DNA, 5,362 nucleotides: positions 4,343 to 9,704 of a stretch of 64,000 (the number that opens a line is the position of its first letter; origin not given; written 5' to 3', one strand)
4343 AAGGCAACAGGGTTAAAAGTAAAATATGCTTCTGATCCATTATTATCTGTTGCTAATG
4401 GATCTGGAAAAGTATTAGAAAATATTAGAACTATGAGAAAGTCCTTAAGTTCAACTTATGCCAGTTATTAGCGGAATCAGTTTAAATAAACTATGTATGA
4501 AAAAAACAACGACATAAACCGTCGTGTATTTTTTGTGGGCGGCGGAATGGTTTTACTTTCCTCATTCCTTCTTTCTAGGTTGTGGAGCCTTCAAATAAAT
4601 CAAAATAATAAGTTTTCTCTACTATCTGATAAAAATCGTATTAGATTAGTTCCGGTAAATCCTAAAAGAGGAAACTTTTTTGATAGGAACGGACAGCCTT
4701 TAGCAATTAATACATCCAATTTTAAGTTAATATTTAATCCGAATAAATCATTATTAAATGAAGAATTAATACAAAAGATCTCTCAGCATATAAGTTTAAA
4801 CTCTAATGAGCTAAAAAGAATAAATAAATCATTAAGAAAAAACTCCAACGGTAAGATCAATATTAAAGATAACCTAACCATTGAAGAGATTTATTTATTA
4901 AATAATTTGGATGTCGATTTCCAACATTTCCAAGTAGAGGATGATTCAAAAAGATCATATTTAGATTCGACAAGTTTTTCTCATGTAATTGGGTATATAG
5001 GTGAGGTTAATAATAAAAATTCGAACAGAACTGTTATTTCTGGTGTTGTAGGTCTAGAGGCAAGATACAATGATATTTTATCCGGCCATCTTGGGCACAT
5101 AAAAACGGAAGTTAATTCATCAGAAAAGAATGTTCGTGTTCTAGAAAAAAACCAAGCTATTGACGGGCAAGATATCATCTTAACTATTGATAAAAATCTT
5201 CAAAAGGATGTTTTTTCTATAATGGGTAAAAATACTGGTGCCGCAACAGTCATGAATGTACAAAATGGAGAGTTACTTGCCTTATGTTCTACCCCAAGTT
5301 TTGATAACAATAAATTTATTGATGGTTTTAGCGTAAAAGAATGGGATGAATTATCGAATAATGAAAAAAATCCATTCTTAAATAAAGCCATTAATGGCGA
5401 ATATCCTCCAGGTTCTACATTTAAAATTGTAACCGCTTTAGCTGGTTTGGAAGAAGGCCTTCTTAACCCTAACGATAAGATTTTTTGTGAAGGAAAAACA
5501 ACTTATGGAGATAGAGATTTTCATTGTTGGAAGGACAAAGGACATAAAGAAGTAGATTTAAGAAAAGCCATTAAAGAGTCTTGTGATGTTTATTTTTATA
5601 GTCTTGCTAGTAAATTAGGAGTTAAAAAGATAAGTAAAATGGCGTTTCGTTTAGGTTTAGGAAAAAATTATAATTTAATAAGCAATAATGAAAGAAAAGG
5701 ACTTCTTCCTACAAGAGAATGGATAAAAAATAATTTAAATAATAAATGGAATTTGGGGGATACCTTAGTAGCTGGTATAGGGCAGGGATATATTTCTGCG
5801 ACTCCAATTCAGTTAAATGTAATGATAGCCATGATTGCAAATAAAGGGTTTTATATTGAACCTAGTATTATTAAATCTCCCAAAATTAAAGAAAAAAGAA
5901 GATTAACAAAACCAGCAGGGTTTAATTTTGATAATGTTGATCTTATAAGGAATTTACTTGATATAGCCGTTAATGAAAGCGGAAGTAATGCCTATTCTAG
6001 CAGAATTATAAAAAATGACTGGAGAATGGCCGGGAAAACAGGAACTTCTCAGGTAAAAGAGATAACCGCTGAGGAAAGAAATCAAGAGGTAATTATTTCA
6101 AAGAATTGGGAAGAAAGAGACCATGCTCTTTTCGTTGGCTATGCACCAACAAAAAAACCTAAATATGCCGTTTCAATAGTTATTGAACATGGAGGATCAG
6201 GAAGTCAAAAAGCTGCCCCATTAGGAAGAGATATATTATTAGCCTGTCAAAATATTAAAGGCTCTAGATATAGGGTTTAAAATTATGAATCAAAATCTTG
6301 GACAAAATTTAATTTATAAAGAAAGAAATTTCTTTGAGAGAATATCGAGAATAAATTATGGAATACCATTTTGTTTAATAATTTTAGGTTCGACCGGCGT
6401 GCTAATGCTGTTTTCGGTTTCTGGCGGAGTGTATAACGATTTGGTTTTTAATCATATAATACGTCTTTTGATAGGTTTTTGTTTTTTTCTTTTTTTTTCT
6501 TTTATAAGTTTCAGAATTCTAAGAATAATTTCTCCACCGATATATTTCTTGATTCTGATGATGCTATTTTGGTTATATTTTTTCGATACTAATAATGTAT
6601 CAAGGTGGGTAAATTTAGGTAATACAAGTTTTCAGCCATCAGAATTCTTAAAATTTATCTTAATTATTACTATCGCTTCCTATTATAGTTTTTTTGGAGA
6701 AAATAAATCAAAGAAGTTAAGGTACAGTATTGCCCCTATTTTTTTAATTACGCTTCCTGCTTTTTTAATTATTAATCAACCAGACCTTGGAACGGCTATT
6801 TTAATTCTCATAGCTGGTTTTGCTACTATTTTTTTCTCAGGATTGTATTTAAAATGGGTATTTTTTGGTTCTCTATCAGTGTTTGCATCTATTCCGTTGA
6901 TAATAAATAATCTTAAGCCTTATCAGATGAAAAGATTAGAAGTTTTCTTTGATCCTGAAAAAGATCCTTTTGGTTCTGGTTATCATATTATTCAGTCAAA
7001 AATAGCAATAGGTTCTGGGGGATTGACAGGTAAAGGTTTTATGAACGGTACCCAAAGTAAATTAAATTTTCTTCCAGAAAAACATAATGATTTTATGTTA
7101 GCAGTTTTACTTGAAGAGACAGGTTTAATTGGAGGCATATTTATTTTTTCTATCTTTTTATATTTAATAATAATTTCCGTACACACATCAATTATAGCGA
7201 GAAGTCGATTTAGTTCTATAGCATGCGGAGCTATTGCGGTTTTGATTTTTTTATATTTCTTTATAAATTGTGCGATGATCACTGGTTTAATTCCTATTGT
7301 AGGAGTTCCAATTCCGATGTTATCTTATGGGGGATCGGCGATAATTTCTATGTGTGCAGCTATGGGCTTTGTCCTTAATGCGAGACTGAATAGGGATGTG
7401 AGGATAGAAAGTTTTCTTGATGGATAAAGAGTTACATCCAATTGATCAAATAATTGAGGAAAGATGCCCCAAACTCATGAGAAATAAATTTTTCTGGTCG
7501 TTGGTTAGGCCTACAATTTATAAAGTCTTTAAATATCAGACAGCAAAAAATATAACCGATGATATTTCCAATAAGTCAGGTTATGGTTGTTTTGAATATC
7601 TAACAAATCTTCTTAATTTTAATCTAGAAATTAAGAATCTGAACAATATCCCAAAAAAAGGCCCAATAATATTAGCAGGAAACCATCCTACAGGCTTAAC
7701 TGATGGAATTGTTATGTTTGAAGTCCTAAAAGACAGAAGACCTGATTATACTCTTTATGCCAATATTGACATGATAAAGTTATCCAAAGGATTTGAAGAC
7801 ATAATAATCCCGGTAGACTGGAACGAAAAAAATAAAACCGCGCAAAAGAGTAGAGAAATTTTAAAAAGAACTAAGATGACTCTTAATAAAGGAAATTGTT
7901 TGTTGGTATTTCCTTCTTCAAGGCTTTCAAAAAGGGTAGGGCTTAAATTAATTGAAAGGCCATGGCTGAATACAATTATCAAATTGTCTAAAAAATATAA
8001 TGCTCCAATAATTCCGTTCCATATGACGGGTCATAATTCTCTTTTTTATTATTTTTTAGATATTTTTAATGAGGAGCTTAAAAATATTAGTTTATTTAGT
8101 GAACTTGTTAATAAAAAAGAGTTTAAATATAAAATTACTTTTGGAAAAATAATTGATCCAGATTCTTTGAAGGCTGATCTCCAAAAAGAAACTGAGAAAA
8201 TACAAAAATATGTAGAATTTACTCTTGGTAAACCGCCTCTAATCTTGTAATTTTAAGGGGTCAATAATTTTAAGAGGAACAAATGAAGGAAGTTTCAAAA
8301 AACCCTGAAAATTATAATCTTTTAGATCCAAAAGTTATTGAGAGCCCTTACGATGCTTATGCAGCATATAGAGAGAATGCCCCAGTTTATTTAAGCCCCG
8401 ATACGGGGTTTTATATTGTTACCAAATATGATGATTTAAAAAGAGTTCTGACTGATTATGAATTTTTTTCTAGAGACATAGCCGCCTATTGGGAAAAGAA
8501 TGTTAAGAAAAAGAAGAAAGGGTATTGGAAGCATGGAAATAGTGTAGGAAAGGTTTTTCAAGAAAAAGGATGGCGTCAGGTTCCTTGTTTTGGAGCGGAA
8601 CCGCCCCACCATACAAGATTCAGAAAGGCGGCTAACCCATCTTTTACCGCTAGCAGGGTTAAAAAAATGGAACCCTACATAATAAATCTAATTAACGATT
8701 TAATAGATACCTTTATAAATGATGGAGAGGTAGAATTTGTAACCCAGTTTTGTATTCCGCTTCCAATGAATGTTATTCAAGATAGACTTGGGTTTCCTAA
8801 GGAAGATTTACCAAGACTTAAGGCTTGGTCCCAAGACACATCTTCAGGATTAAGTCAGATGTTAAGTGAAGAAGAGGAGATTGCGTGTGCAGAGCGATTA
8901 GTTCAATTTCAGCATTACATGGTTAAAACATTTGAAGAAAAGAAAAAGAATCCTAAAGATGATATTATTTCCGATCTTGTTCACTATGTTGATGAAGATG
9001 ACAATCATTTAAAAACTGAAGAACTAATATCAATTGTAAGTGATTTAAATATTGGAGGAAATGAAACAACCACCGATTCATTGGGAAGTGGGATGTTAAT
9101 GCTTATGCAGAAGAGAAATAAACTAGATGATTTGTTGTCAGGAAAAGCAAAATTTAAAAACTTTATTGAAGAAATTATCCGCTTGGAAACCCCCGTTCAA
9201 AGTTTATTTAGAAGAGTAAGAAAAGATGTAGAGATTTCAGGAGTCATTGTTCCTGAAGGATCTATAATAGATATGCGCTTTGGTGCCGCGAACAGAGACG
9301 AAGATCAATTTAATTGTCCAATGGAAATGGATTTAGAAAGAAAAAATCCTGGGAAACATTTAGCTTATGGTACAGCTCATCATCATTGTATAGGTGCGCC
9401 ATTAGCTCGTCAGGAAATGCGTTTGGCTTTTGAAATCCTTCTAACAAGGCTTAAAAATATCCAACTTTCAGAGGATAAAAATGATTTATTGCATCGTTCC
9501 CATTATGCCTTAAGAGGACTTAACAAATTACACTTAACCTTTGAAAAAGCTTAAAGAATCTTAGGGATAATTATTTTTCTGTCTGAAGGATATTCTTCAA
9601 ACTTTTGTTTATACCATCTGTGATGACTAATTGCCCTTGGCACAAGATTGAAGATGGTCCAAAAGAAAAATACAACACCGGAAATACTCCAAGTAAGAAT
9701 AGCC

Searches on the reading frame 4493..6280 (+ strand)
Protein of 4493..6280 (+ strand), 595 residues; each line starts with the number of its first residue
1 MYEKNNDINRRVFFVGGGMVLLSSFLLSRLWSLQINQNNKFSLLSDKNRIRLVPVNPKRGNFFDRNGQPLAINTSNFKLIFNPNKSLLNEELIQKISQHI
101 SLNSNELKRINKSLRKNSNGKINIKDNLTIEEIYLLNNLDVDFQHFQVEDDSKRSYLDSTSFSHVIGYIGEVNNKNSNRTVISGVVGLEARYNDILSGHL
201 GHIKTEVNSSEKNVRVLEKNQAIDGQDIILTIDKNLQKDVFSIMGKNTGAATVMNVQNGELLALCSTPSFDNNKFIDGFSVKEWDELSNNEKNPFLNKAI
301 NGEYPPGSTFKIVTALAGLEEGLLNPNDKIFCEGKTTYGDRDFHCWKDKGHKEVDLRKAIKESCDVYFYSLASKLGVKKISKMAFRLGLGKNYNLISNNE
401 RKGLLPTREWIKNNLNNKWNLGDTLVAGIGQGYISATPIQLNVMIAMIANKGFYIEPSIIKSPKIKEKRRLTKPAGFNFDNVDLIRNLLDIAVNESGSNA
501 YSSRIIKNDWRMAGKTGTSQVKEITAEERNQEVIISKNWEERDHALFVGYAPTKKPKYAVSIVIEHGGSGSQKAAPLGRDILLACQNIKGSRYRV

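Call 22: search_protein_families(library=pfam, proteins=[window:4493-6280:+], max_evalue=0.00001)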
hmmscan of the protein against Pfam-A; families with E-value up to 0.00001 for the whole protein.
window:4493-6280:+ (595 aa): 2 families
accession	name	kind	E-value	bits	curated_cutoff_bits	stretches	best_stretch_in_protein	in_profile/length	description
PF00905.27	Transpeptidase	-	2.8e-65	220.9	22.1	1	249-582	1-298/299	Penicillin binding protein transpeptidase domain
PF03717.20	PBP_dimer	-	8e-28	98.5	24.4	1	55-216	2-178/180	Penicillin-binding Protein dimerisation domain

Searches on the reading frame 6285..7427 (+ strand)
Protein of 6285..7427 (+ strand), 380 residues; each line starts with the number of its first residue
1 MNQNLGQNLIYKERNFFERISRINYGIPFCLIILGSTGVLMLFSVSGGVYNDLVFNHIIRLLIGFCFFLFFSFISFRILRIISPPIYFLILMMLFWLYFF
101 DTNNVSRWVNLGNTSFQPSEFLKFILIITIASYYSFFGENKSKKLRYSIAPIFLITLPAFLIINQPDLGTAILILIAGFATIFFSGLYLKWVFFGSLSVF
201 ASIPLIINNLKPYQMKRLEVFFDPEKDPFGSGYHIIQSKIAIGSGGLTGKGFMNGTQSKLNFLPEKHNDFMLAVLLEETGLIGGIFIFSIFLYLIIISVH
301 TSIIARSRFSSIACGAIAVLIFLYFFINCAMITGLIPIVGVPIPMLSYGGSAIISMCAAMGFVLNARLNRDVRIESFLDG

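Call 22: search_protein_families(library=pfam, proteins=[window:6285-7427:+], max_evalue=0.00001)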
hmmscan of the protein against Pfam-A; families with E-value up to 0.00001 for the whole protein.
window:6285-7427:+ (380 aa): 1 family
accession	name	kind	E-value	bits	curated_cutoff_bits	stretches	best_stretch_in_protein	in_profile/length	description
PF01098.24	FTSW_RODA_SPOVE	-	1.7e-85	287.6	26.4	1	29-368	6-352/356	Cell cycle protein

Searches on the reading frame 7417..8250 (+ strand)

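Call 22: search_protein_families(library=pfam, proteins=[window:7417-8250:+], max_evalue=0.00001)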
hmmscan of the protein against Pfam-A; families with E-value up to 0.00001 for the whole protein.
window:7417-8250:+ (277 aa): 2 families
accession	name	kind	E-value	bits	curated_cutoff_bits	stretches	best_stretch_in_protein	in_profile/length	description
PF01553.26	Acyltransferase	-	3.1e-11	43.7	23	1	70-203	2-131/132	Acyltransferase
PF19576.4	Acyltransf_2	-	4.1e-09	36.2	27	1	72-261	60-251/266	Acyltransferase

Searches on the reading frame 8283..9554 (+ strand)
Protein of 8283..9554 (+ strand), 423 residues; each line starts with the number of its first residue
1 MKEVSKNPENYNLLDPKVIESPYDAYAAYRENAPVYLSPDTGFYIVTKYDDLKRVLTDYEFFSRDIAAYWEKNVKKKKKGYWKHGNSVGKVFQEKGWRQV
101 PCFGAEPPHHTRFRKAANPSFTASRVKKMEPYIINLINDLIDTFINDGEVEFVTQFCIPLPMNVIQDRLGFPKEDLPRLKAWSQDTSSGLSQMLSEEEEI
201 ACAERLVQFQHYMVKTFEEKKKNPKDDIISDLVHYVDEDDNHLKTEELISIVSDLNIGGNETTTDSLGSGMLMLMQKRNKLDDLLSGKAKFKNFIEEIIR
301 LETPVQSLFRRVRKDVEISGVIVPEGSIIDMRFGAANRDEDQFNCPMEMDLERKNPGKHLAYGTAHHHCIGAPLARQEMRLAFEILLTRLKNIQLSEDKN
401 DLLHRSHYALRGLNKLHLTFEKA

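Call 22: search_protein_families(library=pfam, proteins=[window:8283-9554:+], max_evalue=0.00001)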
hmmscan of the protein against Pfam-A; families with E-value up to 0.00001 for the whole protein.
window:8283-9554:+ (423 aa): 1 family
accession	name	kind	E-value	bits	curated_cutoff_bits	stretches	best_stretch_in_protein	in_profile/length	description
PF00067.27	p450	-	4.5e-24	85.5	22.8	1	292-393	325-435/462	Cytochrome P450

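Call 35: search_protein_families(library=pfam, proteins=[window:8283-9554:+], max_evalue=0.01)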
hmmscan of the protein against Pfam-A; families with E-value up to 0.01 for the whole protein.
window:8283-9554:+ (423 aa): 1 family
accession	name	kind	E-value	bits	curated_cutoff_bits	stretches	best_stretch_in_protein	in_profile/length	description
PF00067.27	p450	-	4.5e-24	85.5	22.8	2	292-393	325-435/462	Cytochrome P450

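Call 75: search_protein_families(library=ncbifam, proteins=[window:8283-9554:+], max_evalue=1e-8)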
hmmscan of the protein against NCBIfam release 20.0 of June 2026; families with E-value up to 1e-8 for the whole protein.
window:8283-9554:+ (423 aa): 7 families
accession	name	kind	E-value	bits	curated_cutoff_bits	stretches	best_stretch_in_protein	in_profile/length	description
TIGR04538.1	P450_cycloAA_1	subfamily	1.5e-52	178.8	500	1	109-420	76-394/395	cytochrome P450, cyclodipeptide synthase-associated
NF041177.1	Cyp119_Thmprot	equivalog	5.8e-48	163.5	680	1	23-398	2-348/368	cytochrome P450 Cyp119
NF045816.1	PentlenlactSyn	equivalog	3.2e-40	138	700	1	105-420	86-396/396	pentalenolactone synthase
TIGR04458.1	CYP450_TxtE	equivalog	1.1e-36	126.3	500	1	13-399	4-384/403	4-nitrotryptophan synthase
NF041802.1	P450_SolI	exception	1.8e-36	125.6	850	1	26-400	36-405/424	solanimycin biosynthesis cytochrome P450 SolI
TIGR04515.1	P450_rel_GT_act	subfamily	2.1e-22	80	343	1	22-391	33-360/386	P450-derived glycosyltransferase activator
NF045812.1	PentlenOxigase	equivalog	3.4e-09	36.1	800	0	220-391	214-410/444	pentalenene oxygenase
